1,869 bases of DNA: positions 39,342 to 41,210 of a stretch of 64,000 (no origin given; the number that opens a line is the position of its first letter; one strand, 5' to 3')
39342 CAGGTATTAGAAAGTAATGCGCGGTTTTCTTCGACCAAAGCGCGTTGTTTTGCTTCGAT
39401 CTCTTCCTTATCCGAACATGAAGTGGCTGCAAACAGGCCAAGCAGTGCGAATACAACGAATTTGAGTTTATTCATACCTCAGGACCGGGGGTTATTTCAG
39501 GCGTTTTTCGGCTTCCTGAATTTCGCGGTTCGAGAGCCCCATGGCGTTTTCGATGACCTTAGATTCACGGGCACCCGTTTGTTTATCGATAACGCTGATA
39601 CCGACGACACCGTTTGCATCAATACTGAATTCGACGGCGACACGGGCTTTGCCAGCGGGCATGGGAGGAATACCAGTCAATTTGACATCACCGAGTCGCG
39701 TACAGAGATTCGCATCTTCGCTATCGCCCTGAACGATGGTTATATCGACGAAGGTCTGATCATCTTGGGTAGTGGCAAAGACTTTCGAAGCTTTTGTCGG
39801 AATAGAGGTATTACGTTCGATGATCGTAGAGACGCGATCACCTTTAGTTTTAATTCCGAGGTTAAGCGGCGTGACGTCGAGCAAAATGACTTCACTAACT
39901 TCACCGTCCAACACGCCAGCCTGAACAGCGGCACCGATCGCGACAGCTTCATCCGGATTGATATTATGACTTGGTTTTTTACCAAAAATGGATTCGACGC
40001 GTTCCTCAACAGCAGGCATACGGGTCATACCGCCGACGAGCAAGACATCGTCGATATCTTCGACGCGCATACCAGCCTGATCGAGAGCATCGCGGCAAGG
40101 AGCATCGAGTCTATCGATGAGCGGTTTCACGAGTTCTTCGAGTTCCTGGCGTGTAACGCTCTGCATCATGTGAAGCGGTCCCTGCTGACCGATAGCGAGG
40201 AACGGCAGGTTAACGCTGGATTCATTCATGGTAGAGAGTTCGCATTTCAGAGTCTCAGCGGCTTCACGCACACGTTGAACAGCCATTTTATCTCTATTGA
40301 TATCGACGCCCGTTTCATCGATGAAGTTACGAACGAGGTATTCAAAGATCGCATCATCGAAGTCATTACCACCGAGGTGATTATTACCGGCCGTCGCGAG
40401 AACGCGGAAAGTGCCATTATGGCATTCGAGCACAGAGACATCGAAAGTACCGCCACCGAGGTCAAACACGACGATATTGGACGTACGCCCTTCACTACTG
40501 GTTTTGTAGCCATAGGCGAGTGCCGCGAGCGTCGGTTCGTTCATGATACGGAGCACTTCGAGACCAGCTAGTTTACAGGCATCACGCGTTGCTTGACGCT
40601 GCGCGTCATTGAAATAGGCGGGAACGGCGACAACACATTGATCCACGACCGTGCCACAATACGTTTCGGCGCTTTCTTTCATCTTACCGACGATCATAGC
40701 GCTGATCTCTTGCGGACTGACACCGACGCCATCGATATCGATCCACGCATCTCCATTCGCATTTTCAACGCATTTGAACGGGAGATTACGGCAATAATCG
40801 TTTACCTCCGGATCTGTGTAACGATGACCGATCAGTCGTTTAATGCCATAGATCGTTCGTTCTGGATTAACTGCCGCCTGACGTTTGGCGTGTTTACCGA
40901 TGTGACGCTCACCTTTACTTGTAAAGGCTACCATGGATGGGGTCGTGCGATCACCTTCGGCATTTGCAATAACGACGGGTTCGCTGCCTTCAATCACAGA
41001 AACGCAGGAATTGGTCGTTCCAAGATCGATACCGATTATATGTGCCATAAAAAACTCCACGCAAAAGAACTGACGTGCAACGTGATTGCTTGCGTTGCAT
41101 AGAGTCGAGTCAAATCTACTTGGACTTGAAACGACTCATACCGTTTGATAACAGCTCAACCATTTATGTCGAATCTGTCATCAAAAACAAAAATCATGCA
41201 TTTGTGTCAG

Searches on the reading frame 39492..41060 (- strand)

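Call 36: search_protein_families(library=pfam, proteins=[window:39492-41060:-], max_evalue=0.0001)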
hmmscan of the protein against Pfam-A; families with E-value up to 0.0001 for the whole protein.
window:39492-41060:- (522 aa): 3 families
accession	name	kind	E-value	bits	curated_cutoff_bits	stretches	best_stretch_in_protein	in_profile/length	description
PF00012.26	HSP70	-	2.4e-205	683.7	20.6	1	8-519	1-512/599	Hsp70 protein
PF06723.19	MreB_Mbl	-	1.1e-15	57.8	27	1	117-378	72-316/327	MreB/Mbl protein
PF14450.12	FtsA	-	1.9e-05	25.5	31.8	0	198-376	2-127/127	Cell division protein FtsA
